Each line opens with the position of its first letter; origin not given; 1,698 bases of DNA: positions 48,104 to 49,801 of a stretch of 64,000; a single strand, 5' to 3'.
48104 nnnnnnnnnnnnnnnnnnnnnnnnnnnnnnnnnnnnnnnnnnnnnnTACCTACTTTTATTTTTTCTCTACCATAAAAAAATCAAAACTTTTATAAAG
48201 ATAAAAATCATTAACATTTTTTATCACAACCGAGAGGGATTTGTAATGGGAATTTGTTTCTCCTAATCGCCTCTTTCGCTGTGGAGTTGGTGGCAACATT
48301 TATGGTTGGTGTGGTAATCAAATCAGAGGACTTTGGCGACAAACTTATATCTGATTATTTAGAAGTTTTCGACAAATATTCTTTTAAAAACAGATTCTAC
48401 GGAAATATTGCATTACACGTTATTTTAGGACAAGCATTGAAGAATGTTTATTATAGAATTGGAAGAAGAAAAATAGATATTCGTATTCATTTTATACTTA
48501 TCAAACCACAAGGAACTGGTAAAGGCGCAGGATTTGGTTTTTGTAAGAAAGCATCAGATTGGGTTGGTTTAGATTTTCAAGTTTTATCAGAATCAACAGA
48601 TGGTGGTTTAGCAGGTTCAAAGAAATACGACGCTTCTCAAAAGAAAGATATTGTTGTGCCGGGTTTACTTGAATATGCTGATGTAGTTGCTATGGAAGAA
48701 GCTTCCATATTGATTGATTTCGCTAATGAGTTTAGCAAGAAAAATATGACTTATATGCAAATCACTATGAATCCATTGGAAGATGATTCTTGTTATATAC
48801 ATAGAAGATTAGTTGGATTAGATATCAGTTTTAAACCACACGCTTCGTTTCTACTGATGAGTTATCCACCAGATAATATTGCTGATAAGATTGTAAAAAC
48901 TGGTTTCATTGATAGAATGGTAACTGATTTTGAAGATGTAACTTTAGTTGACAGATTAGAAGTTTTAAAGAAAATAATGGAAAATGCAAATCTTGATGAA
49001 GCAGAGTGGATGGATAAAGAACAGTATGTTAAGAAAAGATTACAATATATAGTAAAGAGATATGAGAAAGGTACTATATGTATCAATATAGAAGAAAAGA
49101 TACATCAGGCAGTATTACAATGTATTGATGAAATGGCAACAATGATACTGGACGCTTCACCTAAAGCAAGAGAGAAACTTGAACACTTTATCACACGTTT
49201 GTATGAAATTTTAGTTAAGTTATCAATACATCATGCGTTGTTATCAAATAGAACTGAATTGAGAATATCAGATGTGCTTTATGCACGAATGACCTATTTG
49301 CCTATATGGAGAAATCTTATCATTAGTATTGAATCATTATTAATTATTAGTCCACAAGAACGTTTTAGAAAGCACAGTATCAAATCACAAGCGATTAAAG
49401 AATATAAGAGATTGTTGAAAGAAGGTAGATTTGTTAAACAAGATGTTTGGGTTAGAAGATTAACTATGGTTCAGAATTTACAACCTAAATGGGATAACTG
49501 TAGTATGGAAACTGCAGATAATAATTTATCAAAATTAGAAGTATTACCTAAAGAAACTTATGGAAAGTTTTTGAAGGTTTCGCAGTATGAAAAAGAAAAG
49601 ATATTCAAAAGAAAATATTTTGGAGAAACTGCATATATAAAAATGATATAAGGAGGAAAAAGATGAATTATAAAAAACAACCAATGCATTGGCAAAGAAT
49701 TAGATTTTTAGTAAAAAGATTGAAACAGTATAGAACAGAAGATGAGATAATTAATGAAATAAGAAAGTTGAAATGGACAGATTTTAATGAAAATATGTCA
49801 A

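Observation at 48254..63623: Compact archaeal-type replication/repair module on a mobile element: PCNA, PriS, XPF-HhH2, RFC-S, Cas4, SplB-like radical SAM and MTase, but no DNA polymerase or helicase recognizable in the window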

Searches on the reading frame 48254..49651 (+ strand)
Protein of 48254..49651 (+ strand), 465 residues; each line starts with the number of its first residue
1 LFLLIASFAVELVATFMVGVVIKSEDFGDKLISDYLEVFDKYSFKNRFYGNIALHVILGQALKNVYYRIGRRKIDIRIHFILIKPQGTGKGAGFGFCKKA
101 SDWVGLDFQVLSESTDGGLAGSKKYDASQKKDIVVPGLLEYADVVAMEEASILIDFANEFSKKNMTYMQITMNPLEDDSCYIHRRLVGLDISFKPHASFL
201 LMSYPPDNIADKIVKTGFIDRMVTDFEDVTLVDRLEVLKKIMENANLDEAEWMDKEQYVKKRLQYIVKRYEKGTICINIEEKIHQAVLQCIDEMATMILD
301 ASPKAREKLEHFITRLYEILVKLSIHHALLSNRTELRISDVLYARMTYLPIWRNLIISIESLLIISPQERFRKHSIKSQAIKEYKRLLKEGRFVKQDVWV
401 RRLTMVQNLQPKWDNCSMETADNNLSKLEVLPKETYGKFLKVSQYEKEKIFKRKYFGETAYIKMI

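Call 4: search_protein_families(library=pfam, proteins=[window:48254-49651:+], max_evalue=0.01)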
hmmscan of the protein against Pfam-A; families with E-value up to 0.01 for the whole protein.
window:48254-49651:+ (465 aa): 0 families

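Call 6: search_protein_families(library=phrogs, proteins=[window:48254-49651:+], max_evalue=0.01)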
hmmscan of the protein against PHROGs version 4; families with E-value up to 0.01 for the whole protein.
window:48254-49651:+ (465 aa): 0 families

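Call 28: find_homologous_proteins(query=window:48302-49648:+, max_evalue=0.001)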
Query window:48302-49648:+ (449 aa): 124 proteins with E <= 0.001 among 5031 candidates; the best 120 are listed.
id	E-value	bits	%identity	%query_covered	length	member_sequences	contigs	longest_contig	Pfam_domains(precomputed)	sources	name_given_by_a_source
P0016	1.0e-281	952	93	100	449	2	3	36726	-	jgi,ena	-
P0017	2.1e-268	908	87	100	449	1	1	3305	-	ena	-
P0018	7.6e-262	887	85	100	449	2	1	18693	-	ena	-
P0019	4.0e-261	884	85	100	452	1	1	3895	-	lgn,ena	-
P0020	1.3e-257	873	84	100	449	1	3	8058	-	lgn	-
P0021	7.8e-182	623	65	100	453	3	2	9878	-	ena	-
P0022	8.3e-182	623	63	98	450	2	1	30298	-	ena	-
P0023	3.9e-180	618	62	99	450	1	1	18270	-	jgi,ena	-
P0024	6.2e-180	617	63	99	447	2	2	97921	-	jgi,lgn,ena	-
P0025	3.2e-179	615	64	99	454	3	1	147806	-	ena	-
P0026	5.8e-177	607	62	100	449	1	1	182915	-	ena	-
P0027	1.3e-176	606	61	99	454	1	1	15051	-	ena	-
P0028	1.5e-176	606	62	99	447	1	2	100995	-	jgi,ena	-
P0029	2.3e-176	605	61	99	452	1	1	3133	-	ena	-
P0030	7.2e-176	604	61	99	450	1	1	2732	-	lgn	-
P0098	1.9e-141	490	54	99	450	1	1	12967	-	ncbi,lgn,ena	-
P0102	2.8e-129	450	49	98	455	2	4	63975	-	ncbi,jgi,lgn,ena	-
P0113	5.6e-100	354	39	98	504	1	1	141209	-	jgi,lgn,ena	-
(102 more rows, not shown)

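Call 32: search_solved_structures(query=A2, max_evalue=10, show_alignments=2)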
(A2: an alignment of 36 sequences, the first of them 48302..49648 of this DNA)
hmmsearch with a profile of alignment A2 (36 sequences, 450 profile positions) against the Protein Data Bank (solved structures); distinct sequences matched with E-value up to 10: 0.

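Call 35: find_encoding_contigs(protein=P0102, flank=10000, max_places=3)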
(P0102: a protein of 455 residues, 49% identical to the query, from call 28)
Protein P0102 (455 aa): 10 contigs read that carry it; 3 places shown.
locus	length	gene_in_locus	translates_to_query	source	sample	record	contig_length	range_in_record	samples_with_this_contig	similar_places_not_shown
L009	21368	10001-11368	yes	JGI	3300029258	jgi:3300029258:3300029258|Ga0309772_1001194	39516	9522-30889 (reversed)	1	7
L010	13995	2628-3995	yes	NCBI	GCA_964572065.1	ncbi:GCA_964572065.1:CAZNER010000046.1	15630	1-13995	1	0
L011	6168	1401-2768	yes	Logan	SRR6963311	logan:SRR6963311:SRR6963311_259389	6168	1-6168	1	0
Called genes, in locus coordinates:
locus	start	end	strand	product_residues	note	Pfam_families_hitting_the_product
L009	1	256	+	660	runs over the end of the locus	-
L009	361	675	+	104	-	-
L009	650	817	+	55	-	-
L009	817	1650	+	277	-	PF02739:5_3_exonuc_N, PF01367:5_3_exonuc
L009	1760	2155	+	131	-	-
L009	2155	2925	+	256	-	PF03446:NAD_binding_2 (weak), PF03721:UDPG_MGDP_dh_N, PF00984:UDPG_MGDP_dh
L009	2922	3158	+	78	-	-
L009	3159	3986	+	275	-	PF00535:Glycos_transf_2, PF10111:Glyco_tranf_2_2, PF13641:Glyco_tranf_2_3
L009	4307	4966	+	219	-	-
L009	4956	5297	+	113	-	-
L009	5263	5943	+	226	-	PF00685:Sulfotransfer_1 (weak), PF13469:Sulfotransfer_3 (weak)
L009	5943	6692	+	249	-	PF06662:C5-epim_C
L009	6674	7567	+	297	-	-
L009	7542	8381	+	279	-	PF01636:APH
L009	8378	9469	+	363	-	-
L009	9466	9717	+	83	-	-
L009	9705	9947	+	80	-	-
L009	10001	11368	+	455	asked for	-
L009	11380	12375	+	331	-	-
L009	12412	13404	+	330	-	PF13479:AAA_24 (faint)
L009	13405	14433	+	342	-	-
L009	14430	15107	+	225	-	PF02732:ERCC4, PF00633:HHH (faint), PF14520:HHH_5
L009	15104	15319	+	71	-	-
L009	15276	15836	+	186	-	-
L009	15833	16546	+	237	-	PF12705:PDDEXK_1, PF01930:Cas_Cas4 (weak)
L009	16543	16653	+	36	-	-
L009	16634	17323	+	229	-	PF02511:Thy1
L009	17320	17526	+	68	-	-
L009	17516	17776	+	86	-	-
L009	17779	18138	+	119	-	-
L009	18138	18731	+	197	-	PF00149:Metallophos (weak), PF12850:Metallophos_2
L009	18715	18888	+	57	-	PF24749:DUF7695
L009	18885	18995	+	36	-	-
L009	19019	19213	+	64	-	-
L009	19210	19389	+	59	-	-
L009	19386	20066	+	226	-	PF00239:Resolvase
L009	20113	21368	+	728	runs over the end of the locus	PF03104:DNA_pol_B_exo1 (weak), PF00136:DNA_pol_B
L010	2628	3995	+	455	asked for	-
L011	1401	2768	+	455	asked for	-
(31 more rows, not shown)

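Call 36: find_encoding_contigs(protein=P0113, flank=10000, max_places=2)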
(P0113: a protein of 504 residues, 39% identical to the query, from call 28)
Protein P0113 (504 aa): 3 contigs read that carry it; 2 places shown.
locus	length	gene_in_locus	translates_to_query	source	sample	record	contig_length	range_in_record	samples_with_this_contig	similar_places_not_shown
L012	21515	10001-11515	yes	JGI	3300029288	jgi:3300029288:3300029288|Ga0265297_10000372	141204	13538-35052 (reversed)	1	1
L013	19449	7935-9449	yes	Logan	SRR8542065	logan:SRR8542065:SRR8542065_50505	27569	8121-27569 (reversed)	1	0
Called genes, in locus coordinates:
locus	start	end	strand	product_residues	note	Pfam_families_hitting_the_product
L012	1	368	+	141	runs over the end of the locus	PF03013:Pyr_excise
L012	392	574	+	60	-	-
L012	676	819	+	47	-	-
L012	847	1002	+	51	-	-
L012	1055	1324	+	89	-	-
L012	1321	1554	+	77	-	-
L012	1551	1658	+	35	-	-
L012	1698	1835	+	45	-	-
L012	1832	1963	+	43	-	-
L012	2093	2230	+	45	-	-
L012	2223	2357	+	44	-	-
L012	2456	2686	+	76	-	-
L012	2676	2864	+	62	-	-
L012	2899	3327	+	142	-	PF05014:Nuc_deoxyrib_tr (weak)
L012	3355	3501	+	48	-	-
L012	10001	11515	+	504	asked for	-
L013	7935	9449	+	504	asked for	-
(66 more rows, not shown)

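Call 43: predict_structure(alignment_id=A2)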
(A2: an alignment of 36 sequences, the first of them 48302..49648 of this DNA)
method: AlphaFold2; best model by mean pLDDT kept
length: 449 residues; sequences in the alignment: 36
mean_pLDDT: 89.1   pTM: 0.88
mean pLDDT of the five models: 89.1, 87.6, 87.4, 85.5, 83.7
residues with pLDDT >= 90: 264; 70-90: 164; 50-70: 19; < 50: 2
segments of 3 or more residues with pLDDT < 50: none
pLDDT, mean of each block of 10 residues (from residue 1): 73 97 89 95 98 95 91 80 97 80 85 90 95 81 77 94 91 91 91 71 86 85 82 80 96 95 96 92 85 85 97 98 98 93 84 88 96 93 96 94 94 81 75 88 94
secondary structure, 60 per line:
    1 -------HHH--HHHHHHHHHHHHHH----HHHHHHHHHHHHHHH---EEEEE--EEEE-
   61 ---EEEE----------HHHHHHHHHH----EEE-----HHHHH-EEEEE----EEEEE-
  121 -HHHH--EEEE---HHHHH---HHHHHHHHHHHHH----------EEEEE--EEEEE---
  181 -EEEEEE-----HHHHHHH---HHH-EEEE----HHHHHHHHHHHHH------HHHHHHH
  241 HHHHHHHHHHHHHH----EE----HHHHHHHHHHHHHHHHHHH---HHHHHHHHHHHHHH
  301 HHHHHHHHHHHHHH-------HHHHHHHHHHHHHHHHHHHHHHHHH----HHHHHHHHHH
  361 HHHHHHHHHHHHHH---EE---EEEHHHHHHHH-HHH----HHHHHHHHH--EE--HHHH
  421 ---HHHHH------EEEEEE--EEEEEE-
elements in order: H13-26 H31-45 E49-53 E56-59 E64-67 H78-87 E92-94 H100-104 E106-110 E115-119 H122-125 E128-131 H135-139 H143-155 E166-170 E173-177 E182-187 H193-199 E207-210 H215-227 H234-254 H265-283 H287-314 H322-346 H351-374 E383-385 H386-393 H402-410 H417-420 H424-428 E435-440 E443-448

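Call 45: fold_search(model_id=the predicted structure, library=pdb)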
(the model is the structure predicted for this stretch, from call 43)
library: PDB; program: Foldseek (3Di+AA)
matches with E <= 10: 803; with E <= 0.001: 382
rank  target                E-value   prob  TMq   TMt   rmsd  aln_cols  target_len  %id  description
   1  8ouw_6                5.6e-10  1.00  0.51  0.35   9.9       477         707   14  Cryo-EM structure of CMG helicase bound to TIM-1/TIPN-1 and homodimeric DNSN-1 on fork DNA (Caenorhabditis elegans) (released 2023-08-16)
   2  9lxd_4                6.2e-10  1.00  0.47  0.31  12.2       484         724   15  Structure of DNA-free MCM SH at 3.2 Angstroms resolution (released 2026-02-18)
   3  6skl_5                1.7e-09  1.00  0.55  0.41   5.6       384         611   15  Cryo-EM structure of the CMG Fork Protection Complex at a replication fork - Conformation 1 (released 2020-05-06)
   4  8s0e_6                2.8e-09  1.00  0.52  0.39  16.4       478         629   12  H. sapiens OCCM bound to double stranded DNA (released 2024-10-02)
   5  8eag_F                3.6e-09  1.00  0.56  0.51   4.4       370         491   14  SsoMCM hexamer bound to Mg/ADP-BeFx and 12-mer oligo-dT. Class 2 (released 2022-12-14)
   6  7qhs_5                3.6e-09  1.00  0.53  0.36  11.0       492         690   14  S. cerevisiae CMGE nucleating origin DNA melting (released 2022-06-15)
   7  8s0a_4                4.2e-09  1.00  0.52  0.38   4.6       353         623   14  H. sapiens MCM2-7 hexamer bound to double stranded DNA (released 2024-10-02)
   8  7w1y_C                4.2e-09  1.00  0.50  0.36   5.0       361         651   14  Human MCM double hexamer bound to natural DNA duplex (polyAT/polyTA) (released 2023-02-08)
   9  7w1y_4                4.9e-09  1.00  0.50  0.36   5.1       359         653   13  Human MCM double hexamer bound to natural DNA duplex (polyAT/polyTA) (released 2023-02-08)
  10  7pmn_2                5.1e-09  1.00  0.54  0.39   5.2       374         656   13  S. cerevisiae replisome-SCF(Dia2) complex bound to double-stranded DNA (conformation II) (released 2021-11-10)
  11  8w0f_C                5.1e-09  1.00  0.51  0.37   5.1       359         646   15  Cryo-EM structure of a human MCM2-7 double hexamer on dsDNA (released 2024-10-02)
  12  8kg6_5                5.4e-09  1.00  0.54  0.38  10.3       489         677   14  Yeast replisome in state I (released 2023-12-06)
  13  7pmk_2                6.2e-09  1.00  0.54  0.38   5.3       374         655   13  S. cerevisiae replisome-SCF(Dia2) complex bound to double-stranded DNA (conformation I) (released 2021-11-10)
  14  8xgc_5                6.6e-09  1.00  0.55  0.38  10.4       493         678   14  Structure of yeast replisome associated with FACT and histone hexamer, Composite map (released 2024-02-14)
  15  8w0f_4                6.9e-09  1.00  0.49  0.35   5.3       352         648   15  Cryo-EM structure of a human MCM2-7 double hexamer on dsDNA (released 2024-10-02)
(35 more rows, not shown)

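Call 47: find_related_loci(query=A2, collection=genome_contigs, flank=10000)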
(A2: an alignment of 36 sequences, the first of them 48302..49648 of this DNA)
Query A2 (449 aa) in genome_contigs; peptide patterns used: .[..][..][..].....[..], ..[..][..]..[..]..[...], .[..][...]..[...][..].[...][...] (x = any residue, [..] = any of these).
73 stretches matched a pattern; 1 encode a relative of the query (tblastn E <= 1e-3); 1 distinct loci.
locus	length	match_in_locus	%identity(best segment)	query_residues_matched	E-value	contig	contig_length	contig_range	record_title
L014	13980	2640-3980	49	12-449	1e-139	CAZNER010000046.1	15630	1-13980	MAG TPA_asm: uncultured Candidatus Saccharibacteria bacterium isolate binchicken_co334_336 genome assembly, contig: NODE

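Call 49: search_dna_similar(query=window:48302-49648:+, collection=phages, mode=protein, max_rows=25, max_evalue=0.01)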
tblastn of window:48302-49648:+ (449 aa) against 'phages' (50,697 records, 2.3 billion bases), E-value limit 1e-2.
No match.

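Call 68: fold_search(model_id=the predicted structure, library=viral)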
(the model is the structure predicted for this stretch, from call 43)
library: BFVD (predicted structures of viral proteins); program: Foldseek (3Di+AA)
matches with E <= 10: 440; with E <= 0.001: 64
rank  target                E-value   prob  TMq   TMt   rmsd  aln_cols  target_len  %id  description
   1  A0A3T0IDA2            3.0e-10  1.00  0.53  0.49  10.5       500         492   10  (no name in the UniProt tables at hand)
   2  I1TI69                9.8e-10  1.00  0.52  0.43  14.5       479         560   15  (no name in the UniProt tables at hand)
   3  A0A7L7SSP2            1.6e-09  1.00  0.53  0.31  13.5       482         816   13  (no name in the UniProt tables at hand)
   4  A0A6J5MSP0            2.9e-09  1.00  0.52  0.32  11.5       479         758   11  Uncharacterized protein [uncultured Caudovirales phage]
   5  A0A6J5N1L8            3.2e-09  1.00  0.50  0.51  13.7       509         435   14  DUF3987 domain-containing protein [uncultured Caudovirales phage]
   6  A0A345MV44            4.5e-09  1.00  0.47  0.40  13.5       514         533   11  (no name in the UniProt tables at hand)
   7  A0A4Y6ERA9            8.5e-09  1.00  0.50  0.31  12.2       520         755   10  DNA helicase [Gordonia phage Chelms]
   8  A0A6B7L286            9.4e-09  1.00  0.54  0.32  12.3       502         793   11  (no name in the UniProt tables at hand)
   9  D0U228                1.3e-08  1.00  0.54  0.33  10.2       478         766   10  Primase [Clavibacter phage CMP1]
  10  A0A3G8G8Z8            2.3e-08  1.00  0.42  0.32  10.7       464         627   12  (no name in the UniProt tables at hand)
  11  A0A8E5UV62            3.9e-08  1.00  0.46  0.30  12.7       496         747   13  (no name in the UniProt tables at hand)
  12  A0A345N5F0            7.1e-08  1.00  0.56  0.58   7.0       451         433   13  (no name in the UniProt tables at hand)
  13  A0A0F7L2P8            9.5e-08  1.00  0.56  0.66   9.8       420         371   13  DUF3987 domain-containing protein [uncultured marine virus]
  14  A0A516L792            1.2e-07  1.00  0.50  0.51   9.9       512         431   11  (no name in the UniProt tables at hand)
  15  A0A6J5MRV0            2.3e-07  1.00  0.47  0.63   7.9       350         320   11  Uncharacterized protein (Fragment) [uncultured Caudovirales phage]
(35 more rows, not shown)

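Call 90: find_related_loci(query=A2, collection=viral_contigs, flank=10000)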
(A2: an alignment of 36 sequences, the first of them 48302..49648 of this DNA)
Query A2 (449 aa) in viral_contigs; peptide patterns used: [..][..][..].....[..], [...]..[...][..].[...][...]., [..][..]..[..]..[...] (x = any residue, [..] = any of these).
70 stretches matched a pattern; 2 encode a relative of the query (tblastn E <= 1e-3); 2 distinct loci.
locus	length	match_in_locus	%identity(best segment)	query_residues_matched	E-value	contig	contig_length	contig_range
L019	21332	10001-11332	55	5-449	4e-167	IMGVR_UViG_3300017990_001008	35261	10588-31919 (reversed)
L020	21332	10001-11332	55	5-449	4e-167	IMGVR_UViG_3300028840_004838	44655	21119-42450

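Call 100: list_cluster_members(proteins=[P0098, P0102, P0223])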
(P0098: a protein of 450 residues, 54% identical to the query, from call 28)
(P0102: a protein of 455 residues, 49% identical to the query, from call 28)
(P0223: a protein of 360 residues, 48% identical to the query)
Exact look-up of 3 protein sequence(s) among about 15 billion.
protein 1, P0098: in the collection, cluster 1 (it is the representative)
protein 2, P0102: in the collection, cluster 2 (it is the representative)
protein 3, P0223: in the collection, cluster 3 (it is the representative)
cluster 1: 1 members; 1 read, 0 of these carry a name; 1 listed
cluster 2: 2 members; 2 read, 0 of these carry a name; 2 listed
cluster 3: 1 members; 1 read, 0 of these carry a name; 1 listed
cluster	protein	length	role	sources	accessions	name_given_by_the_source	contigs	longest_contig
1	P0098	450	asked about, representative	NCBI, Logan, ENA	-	-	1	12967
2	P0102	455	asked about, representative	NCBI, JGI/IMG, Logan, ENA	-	-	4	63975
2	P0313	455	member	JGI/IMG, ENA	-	-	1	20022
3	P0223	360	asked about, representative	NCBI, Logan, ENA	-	-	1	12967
